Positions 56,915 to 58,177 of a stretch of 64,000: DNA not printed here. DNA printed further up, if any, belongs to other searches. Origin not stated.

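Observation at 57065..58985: Tandem duplicated beta-propeller glycosidase-fold proteins embedded in a biosynthetic locus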

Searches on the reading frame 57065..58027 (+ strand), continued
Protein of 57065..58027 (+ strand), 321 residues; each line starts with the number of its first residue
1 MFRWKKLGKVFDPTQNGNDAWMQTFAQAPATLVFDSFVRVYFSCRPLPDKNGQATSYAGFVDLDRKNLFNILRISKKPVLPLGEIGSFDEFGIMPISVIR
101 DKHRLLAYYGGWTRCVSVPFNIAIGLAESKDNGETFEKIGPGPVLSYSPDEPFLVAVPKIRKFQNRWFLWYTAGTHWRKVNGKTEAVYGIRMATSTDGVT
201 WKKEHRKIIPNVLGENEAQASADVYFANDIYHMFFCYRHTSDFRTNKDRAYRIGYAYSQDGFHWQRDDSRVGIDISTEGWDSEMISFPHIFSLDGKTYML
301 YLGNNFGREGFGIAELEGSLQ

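Call 20: find_related_loci(query=A2, collection=genome_contigs, flank=8000)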
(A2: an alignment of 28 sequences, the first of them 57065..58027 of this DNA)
Query A2 (321 aa) in genome_contigs; peptide patterns used: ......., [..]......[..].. (x = any residue, [..] = any of these).
600 stretches matched a pattern (row limit reached: there are more); 571 encode a relative of the query (tblastn E <= 1e-3); the best 80 are kept; 80 distinct loci.
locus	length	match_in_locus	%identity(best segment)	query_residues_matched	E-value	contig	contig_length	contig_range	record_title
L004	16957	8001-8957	64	1-320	3e-143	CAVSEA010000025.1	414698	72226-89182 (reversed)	MAG: uncultured beta proteobacterium isolate MFD02134.bin.2.183 genome assembly, contig: contig_54344, whole genome shot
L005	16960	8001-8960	61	1-320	2e-139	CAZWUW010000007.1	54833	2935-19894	MAG TPA_asm: uncultured Eubacteriales bacterium isolate SRP302447_co1_816 genome assembly, contig: NODE_1810_length_5483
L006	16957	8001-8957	62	1-320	2e-139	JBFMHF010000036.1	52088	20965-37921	MAG: Myxococcota bacterium isolate MAG316 MAG316_36, whole genome shotgun sequence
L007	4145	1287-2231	62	1-316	9e-142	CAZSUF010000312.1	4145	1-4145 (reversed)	MAG TPA_asm: uncultured Bifidobacterium sp. isolate SRP285395_co1_405 genome assembly, contig: NODE_41808_length_4145_co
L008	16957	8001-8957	61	1-320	1e-138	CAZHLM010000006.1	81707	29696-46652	MAG TPA_asm: uncultured Verrucomicrobiota bacterium isolate binchicken_co58_141 genome assembly, contig: NODE_223_length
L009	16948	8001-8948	62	1-317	3e-138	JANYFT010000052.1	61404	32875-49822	MAG: Ferruginibacter sp. isolate 339R_metabinner_84_sub 339R_k141_863735, whole genome shotgun sequence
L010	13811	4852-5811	62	1-321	5e-138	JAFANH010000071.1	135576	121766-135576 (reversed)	MAG: Burkholderiaceae bacterium isolate CP_BE_RX_R2_15 BE_RX_R2_k147_1641790, whole genome shotgun sequence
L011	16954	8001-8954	61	2-320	4e-138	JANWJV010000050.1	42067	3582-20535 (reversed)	MAG: Bacteroidia bacterium isolate CRAIB_MAG76 c_000000027097, whole genome shotgun sequence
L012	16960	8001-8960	60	1-321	4e-138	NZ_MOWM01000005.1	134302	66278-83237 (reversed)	Variovorax sp. E3 contig00005, whole genome shotgun sequence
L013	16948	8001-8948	62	1-317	3e-137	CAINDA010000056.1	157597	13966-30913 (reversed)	MAG: uncultured Bacteroidetes bacterium isolate Kiruna_bin-09443 genome assembly, contig: bin-09443:56/72, whole genome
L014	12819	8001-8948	61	1-317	2e-137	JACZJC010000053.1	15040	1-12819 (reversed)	MAG: Anaerolineales bacterium isolate MAG9 chloroflexi_3_contig_930107, whole genome shotgun sequence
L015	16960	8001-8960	60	1-321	3e-137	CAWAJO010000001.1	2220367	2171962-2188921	MAG: uncultured beta proteobacterium isolate MFD02416.bin.1.48 genome assembly, contig: contig_21443, whole genome shotg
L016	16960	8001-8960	60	1-321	6e-137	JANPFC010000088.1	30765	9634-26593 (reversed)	MAG: Chlamydiota bacterium isolate VAR_78_metabat_106 VAR_78_k141_4252716, whole genome shotgun sequence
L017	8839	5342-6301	61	1-321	4e-137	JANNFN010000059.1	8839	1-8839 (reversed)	MAG: Methylotenera sp. isolate OTE_75_metabat_285 OTE_75_k141_1526521, whole genome shotgun sequence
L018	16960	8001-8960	60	1-321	1e-136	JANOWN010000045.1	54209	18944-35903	MAG: Methylotenera sp. isolate VAR_35_metabat_405 VAR_35_k141_3555211, whole genome shotgun sequence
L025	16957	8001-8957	61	1-320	5e-136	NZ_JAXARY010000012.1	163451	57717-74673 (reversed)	Methylomonas defluvii strain OY6 NODE_12_length_163451_cov_106.364630, whole genome shotgun sequence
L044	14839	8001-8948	61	1-317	4e-134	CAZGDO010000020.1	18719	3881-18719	MAG TPA_asm: uncultured Gammaproteobacteria bacterium isolate binchicken_co387_564 genome assembly, contig: NODE_3118_le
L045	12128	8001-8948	61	1-317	6e-134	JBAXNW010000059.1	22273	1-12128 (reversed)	MAG: Bacteroidota bacterium isolate ELA489 MAG489_59, whole genome shotgun sequence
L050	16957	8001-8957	61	1-320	1e-133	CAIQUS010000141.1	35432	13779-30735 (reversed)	MAG: uncultured Bacteroidales bacterium isolate Loclat_bin-08999 genome assembly, contig: bin-08999:141/253, whole genom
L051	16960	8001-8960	58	1-321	2e-133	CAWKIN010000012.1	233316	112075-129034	MAG: uncultured beta proteobacterium isolate MFD02832.bin.3.117 genome assembly, contig: contig_30765, whole genome shot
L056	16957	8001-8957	62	1-320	1e-133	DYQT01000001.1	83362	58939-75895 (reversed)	MAG TPA_asm: Draconibacterium orientale isolate SulCav_GS10_10_7_44_10 SulCav_GS10_10_50_length_83362_cov_6_057810, whol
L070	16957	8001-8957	58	1-320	5e-132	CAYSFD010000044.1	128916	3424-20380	MAG TPA_asm: uncultured Enterobacteriaceae bacterium isolate binchicken_co165_176 genome assembly, contig: k141_985608,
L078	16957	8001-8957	60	1-320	4e-131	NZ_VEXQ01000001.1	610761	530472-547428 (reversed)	Buttiauxella sp. B2 B2_Contig_1, whole genome shotgun sequence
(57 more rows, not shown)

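Call 23: predict_structure(alignment_id=A2)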
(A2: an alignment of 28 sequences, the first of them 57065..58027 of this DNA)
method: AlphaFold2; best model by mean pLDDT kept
length: 321 residues; sequences in the alignment: 28
mean_pLDDT: 93.1   pTM: 0.92
mean pLDDT of the five models: 93.1, 92.6, 91.8, 91.5, 90.2
residues with pLDDT >= 90: 253; 70-90: 61; 50-70: 7; < 50: 0
segments of 3 or more residues with pLDDT < 50: none
pLDDT, mean of each block of 10 residues (from residue 1): 96 85 91 97 91 90 97 96 92 94 95 69 95 96 92 93 95 92 90 96 93 94 96 97 90 97 96 94 96 97 92 95 86
secondary structure, 60 per line:
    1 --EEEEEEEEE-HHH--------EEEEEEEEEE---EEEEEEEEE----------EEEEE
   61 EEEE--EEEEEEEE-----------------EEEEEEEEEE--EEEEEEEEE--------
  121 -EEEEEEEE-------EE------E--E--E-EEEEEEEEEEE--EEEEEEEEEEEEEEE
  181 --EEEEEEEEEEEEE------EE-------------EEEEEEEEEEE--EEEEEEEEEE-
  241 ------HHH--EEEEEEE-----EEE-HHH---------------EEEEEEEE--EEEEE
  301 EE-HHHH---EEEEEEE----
elements in order: E3-11 E24-33 E37-45 E56-64 E67-74 E92-101 E104-112 E122-129 E153-163 E166-180 E183-195 E217-227 E230-239 E252-258 E264-266 E286-293 E296-302 H304-307 E311-317

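Call 29: search_solved_structures(query=A2, max_evalue=1, show_alignments=4)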
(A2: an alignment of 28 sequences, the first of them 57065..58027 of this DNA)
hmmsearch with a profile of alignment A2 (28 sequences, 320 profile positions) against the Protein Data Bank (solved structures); distinct sequences matched with E-value up to 1: 23.
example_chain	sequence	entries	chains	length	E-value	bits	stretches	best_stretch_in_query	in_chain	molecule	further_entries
7fip_A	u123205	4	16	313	5.7e-08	35.5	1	72-265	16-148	Beta-1,2-mannobiose phosphorylase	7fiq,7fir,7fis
9fj8_A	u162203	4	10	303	2e-06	30.4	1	185-267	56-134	1,2-beta-oligomannan phosphorylase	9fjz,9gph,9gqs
4ak6_A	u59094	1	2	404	3.2e-05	26.5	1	160-309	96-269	ANHYDRO-ALPHA-L-GALACTOSIDASE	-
4ak7_A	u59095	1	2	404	3.2e-05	26.5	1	160-309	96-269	ANHYDRO-ALPHA-L-GALACTOSIDASE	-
4ak5_A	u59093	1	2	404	3.2e-05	26.5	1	160-309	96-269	ANHYDRO-ALPHA-L-GALACTOSIDASE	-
7bwb_A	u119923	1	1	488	8.6e-05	25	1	98-170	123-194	Beta-fructofuranosidase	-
7bwc_A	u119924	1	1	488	0.00015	24.3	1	98-170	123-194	Beta-fructofuranosidase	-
3r4y_A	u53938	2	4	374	0.00025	23.5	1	151-308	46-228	Glycosyl hydrolase family 32, N terminal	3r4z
5mt2_A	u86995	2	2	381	0.00082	21.8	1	166-314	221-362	Beta-galactosidase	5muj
5ta7_A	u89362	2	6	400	0.00098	21.5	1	155-308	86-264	Glycoside Hydrolase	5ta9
5mui_A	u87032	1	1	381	0.0018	20.7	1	166-314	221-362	Beta-galactosidase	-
3p2n_A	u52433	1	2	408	0.0054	19.1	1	160-312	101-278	3,6-anhydro-alpha-L-galactosidase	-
1uyp_A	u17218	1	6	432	0.0066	18.8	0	91-201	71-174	BETA-FRUCTOSIDASE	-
1w2t_A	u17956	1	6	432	0.0091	18.4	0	91-187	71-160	BETA FRUCTOSIDASE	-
4u6b_A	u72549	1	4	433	0.013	17.9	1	187-302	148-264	Conserved hypothetical lipoprotein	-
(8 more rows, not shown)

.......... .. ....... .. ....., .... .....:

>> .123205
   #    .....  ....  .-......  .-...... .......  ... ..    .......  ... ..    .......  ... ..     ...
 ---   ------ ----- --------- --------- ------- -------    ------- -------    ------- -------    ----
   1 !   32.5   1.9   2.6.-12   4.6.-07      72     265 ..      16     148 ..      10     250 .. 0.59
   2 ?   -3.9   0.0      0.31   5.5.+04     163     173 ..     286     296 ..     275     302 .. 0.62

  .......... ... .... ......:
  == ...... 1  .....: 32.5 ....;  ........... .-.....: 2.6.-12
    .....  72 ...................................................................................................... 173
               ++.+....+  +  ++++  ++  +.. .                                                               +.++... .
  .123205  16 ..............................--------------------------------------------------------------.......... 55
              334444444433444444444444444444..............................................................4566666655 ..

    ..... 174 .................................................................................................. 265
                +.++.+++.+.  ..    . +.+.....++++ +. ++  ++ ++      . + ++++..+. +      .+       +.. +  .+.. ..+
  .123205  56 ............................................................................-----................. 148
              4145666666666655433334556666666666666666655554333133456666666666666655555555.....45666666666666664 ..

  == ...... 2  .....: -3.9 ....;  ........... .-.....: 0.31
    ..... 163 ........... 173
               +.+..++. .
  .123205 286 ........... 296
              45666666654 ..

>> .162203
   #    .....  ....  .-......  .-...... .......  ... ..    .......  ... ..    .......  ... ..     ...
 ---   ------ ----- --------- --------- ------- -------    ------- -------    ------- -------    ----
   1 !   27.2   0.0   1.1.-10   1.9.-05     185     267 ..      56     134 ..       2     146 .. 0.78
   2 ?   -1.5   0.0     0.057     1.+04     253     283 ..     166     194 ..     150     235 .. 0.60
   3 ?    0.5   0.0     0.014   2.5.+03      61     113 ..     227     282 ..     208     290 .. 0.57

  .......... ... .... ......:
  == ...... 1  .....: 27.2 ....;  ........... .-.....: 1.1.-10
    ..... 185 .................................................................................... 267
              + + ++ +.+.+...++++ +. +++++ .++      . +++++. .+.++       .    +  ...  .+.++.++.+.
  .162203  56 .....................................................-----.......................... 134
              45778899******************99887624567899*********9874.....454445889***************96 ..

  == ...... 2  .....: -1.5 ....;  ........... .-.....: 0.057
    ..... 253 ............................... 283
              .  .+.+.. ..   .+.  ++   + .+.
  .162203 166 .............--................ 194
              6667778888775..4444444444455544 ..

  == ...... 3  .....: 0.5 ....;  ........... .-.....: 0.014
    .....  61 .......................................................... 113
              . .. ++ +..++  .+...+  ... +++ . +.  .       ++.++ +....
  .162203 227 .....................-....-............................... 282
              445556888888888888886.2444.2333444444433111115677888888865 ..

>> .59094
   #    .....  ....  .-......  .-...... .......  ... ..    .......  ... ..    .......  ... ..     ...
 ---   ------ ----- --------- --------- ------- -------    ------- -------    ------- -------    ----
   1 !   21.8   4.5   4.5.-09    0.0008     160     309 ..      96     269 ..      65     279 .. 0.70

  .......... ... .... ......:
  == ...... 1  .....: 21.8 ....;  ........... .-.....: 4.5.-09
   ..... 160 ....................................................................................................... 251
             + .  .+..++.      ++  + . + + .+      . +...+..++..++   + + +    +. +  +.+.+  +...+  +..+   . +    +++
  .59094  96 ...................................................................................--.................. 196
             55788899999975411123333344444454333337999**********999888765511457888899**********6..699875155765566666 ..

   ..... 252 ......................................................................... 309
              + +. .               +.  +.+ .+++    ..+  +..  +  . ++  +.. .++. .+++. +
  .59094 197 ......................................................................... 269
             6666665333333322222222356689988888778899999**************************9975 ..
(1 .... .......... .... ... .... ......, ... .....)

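Call 49: search_protein_families(library=pfam, proteins=[L050:6752-7963:+, L044:5504-6349:+, L044:6349-7314:+, L044:7314-7985:+, L025:6117-6968:+, L025:10034-10591:+, L078:9925-10362:+, L078:10376-11113:+, L070:11216-12727:+, L051:11199-12311:+], max_evalue=0.001)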
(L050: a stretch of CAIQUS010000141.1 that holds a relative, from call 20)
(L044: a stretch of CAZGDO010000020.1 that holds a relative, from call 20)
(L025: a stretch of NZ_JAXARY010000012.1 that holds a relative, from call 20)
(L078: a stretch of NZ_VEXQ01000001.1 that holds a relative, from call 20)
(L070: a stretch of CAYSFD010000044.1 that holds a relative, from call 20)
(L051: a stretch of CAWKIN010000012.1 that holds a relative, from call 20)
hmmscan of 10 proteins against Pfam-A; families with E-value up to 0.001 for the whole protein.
L050:6752-7963:+ (404 aa): 5 families
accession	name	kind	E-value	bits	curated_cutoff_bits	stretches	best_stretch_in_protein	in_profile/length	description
PF02786.22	CPSase_L_D2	-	5.3e-06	26.5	19.8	0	252-313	148-207/211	Carbamoyl-phosphate synthase L chain, ATP binding domain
PF02655.19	ATP-grasp_3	-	1.9e-05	25.2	23.2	1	111-286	7-159/160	ATP-grasp domain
PF13535.11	ATP-grasp_4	-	3e-05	24.1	27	0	146-287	4-155/160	ATP-grasp domain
PF07478.18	Dala_Dala_lig_C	-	0.00016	21.7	24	0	144-192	36-82/204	D-ala D-ala ligase C-terminus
PF21360.3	PylC-like_N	-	0.00029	21.4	27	1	18-76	9-73/96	PylC-like, N-terminal domain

L044:5504-6349:+ (282 aa): 8 families
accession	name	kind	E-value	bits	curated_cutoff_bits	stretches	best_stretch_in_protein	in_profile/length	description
PF01370.27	Epimerase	-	4.4e-25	88.9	20.9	1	3-205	1-230/240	NAD dependent epimerase/dehydratase family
PF16363.11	GDP_Man_Dehyd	-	6e-13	49.4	27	1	52-231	75-268/332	GDP-mannose 4,6 dehydratase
PF07993.18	NAD_binding_4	-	9.3e-13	48.3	20.1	1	49-110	85-145/258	Male sterility protein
PF04321.23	RmlD_sub_bind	-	1.5e-10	41.1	27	1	1-233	1-235/287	RmlD substrate binding domain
PF01073.25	3Beta_HSD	-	2e-06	27.5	22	1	31-191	46-220/280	3-beta hydroxysteroid dehydrogenase/isomerase family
PF02719.21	Polysacc_synt_2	-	1.7e-05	24.6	20.2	1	52-143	77-167/293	Polysaccharide biosynthesis protein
PF13460.12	NAD_binding_10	-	5.4e-05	23.6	27.2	1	37-149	45-148/184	NAD(P)H-binding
PF13561.12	adh_short_C2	-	5.4e-05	23.3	27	1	53-130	72-156/236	Enoyl-(Acyl carrier protein) reductase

L044:6349-7314:+ (322 aa): 2 families
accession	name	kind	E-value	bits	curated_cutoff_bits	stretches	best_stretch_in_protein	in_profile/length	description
PF15632.11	ATPgrasp_Ter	-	1e-12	48.4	29.1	1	182-314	5-129/131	ATP-grasp in the biosynthetic pathway with Ter operon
PF21360.3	PylC-like_N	-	6.9e-06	26.6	27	1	20-90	15-85/96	PylC-like, N-terminal domain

L044:7314-7985:+ (224 aa): 2 families
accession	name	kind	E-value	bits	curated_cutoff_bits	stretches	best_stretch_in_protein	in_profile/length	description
PF12850.12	Metallophos_2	-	1.5e-22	80.7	27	1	1-179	1-148/154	Calcineurin-like phosphoesterase superfamily domain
PF00149.33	Metallophos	-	1.1e-13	52.6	21.5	1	1-148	1-190/191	Calcineurin-like phosphoesterase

L025:6117-6968:+ (284 aa): 3 families
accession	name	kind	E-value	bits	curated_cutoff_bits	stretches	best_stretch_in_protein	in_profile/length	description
PF02737.24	3HCDH_N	-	3.1e-44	151.5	22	1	6-180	2-178/180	3-hydroxyacyl-CoA dehydrogenase, NAD binding domain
PF00725.27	3HCDH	-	1.9e-34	118.5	22.1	1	184-280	1-97/97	3-hydroxyacyl-CoA dehydrogenase, C-terminal domain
PF03446.21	NAD_binding_2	-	8.3e-05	23.1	21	1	6-113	2-90/161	NAD binding domain of 6-phosphogluconate dehydrogenase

L025:10034-10591:+ (186 aa): 3 families
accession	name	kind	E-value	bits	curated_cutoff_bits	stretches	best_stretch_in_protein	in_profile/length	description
PF13302.13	Acetyltransf_3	-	3.1e-15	57.5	25.4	1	8-136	2-129/138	Acetyltransferase (GNAT) domain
PF13420.13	Acetyltransf_4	-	8.2e-12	45.8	24.3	1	10-166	1-154/155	Acetyltransferase (GNAT) domain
PF13523.12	Acetyltransf_8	-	0.00015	21.8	27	0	88-123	82-116/145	Acetyltransferase (GNAT) domain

L078:9925-10362:+ (146 aa): 7 families
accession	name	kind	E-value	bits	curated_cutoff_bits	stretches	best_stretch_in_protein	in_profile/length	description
PF00583.31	Acetyltransf_1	-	3.5e-15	56.7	20.7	1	43-130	30-116/116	Acetyltransferase (GNAT) family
PF13508.13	Acetyltransf_7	-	1.6e-09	38.4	27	1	53-131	8-83/84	Acetyltransferase (GNAT) domain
PF13673.13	Acetyltransf_10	-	2.7e-08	34.3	23.6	1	49-132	32-109/128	Acetyltransferase (GNAT) domain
PF08445.16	FR47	-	2.1e-06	28.1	22.1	1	69-133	18-80/86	FR47-like protein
PF13302.13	Acetyltransf_3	-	3.2e-06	28.3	25.4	1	56-131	63-138/138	Acetyltransferase (GNAT) domain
PF13527.13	Acetyltransf_9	-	1.1e-05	25.9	25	1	24-131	18-125/127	Acetyltransferase (GNAT) domain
PF14542.12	Acetyltransf_CG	-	0.00046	20.7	30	1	70-106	21-57/80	GCN5-related N-acetyl-transferase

L078:10376-11113:+ (246 aa): 6 families
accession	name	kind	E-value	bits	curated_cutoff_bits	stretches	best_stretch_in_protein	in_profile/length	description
PF13489.12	Methyltransf_23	-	6e-20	72.1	27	1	35-193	16-162/164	Methyltransferase domain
PF08242.18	Methyltransf_12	-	2.9e-11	44.4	30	1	46-136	1-98/98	Methyltransferase domain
PF08241.18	Methyltransf_11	-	6.7e-09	36.7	21.2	1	46-137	1-94/95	Methyltransferase domain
PF13649.12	Methyltransf_25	-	1.2e-07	32.8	27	1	46-126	2-90/97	Methyltransferase domain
PF05401.17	NodS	-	1.6e-07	31.8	24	1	42-121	44-125/201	Nodulation protein S (NodS)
PF05219.18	DREV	-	3.8e-05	23.4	26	1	39-127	92-176/265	DREV methyltransferase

L070:11216-12727:+ (504 aa): 1 family
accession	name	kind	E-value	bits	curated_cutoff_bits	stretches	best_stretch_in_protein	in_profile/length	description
PF01943.22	Polysacc_synt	-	1.6e-12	47.9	28.2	1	8-289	2-270/274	Polysaccharide biosynthesis protein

L051:11199-12311:+ (371 aa): 2 families
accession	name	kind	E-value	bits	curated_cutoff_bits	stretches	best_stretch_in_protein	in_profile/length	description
PF13578.12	Methyltransf_24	-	4.9e-17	63.2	26.3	1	187-330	1-105/105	Methyltransferase domain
PF05711.17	TylF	-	4.6e-05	23.2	23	1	180-331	89-230/264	Macrocin-O-methyltransferase (TylF)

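Call 60: search_dna_similar(query=window:57065-58027:+, collection=plasmids, mode=protein, max_rows=30)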
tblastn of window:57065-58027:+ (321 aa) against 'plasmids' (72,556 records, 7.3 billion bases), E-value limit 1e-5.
Records with a match: 32; places in all: 49; records where one place covers at least 80% of the query: 30.
Best place of each record, by identity: <60% 32.
By first word of the organism name: Rhizobium 19; Neorhizobium 2; Leisingera 2; Tateyamaria 1; Peteryoungia 1; Bernardetia 1; Devosia 1; Azospirillum 1; Allorhizobium 1; Ruegeria 1; and 2 more.
By predicted mobility (MOB-suite, as given by PLSDB): non-mobilizable 29; conjugative 3.
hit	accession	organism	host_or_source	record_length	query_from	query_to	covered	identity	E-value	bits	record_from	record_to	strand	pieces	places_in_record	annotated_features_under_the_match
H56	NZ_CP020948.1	Rhizobium sp. CIAT894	-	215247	1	320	100%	57.8%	7e-128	409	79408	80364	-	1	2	exo-alpha-sialidase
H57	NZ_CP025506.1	Rhizobium leguminosarum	Pisum sativum,pea nodule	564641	1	320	100%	57.2%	2e-125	402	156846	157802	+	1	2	glycosylase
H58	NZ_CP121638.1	Rhizobium leguminosarum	Trifolium ambiguum,cell culture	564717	1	320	100%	57.2%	2e-125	402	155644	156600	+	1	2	glycosylase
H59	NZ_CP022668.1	Rhizobium leguminosarum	single cell,root nodules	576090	1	320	100%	57.2%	2e-125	402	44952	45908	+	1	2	glycosylase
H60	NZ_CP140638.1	Rhizobium indigoferae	Indigofera amblyantha,Pure culture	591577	1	320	100%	57.2%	2e-125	402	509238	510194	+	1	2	glycosylase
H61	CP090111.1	Rhizobium leguminosarum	Trifolium ambiguum,Cell culture,Plant ...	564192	1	320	100%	57.1%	7e-105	406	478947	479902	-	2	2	none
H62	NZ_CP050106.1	Rhizobium leguminosarum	Trifolium repens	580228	1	320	100%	56.9%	9e-125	400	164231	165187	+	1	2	glycosylase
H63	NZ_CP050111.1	Rhizobium leguminosarum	Trifolium repens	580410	1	320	100%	56.9%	9e-125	400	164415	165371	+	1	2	glycosylase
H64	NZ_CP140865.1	Rhizobium leguminosarum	Trifolium pratense,whole organism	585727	1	320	100%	56.9%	9e-125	400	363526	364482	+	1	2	glycosylase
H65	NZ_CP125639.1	Rhizobium leguminosarum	Phaseolus vulgaris,Pure culture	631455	1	320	100%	56.9%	9e-125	400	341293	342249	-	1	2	glycosylase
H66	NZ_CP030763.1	Rhizobium leguminosarum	Genomic DNA from Bacterial pure culture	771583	1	320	100%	56.9%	1e-124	400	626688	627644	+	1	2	glycosylase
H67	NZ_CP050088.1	Rhizobium leguminosarum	Trifolium pratense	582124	1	320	100%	56.9%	1e-124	400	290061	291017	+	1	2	glycosylase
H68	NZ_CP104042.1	Rhizobium sp. WSM4643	Pisum sativum,Cell culture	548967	1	320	100%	56.9%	4e-124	398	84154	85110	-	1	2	glycosylase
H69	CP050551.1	Rhizobium leguminosarum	Vicia sativa,cell culture,root nodule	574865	1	320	99%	56.7%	1e-103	403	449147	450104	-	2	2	none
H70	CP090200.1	Rhizobium leguminosarum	Trifolium ambiguum,Cell culture,nodule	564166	1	320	100%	56.1%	5e-94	413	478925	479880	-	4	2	none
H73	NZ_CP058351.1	Peteryoungia desertarenae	Pure culture,Saline Desert Soil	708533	2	317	98%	37.9%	6e-58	208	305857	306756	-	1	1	hypothetical protein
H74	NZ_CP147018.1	Bernardetia sp. Wsw4-3y2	Red alga,Red algae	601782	2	316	98%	38.0%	7e-64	225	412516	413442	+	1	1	hypothetical protein (x2) | acetyltransferase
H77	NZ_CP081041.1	Leisingera sp. M527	-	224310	2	316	98%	32.7%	5e-51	188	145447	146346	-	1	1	hypothetical protein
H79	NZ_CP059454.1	Azospirillum brasilense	Prokaryotes,soil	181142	4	317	98%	30.9%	1e-32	135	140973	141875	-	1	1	hypothetical protein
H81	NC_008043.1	Ruegeria sp. TM1040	-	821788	4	315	97%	30.5%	2e-30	129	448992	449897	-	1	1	hypothetical protein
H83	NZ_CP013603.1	Rhizobium sp. N731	Phaseolus vulgaris,Whole ...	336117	4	316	98%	28.9%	4e-36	145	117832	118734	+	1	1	hypothetical protein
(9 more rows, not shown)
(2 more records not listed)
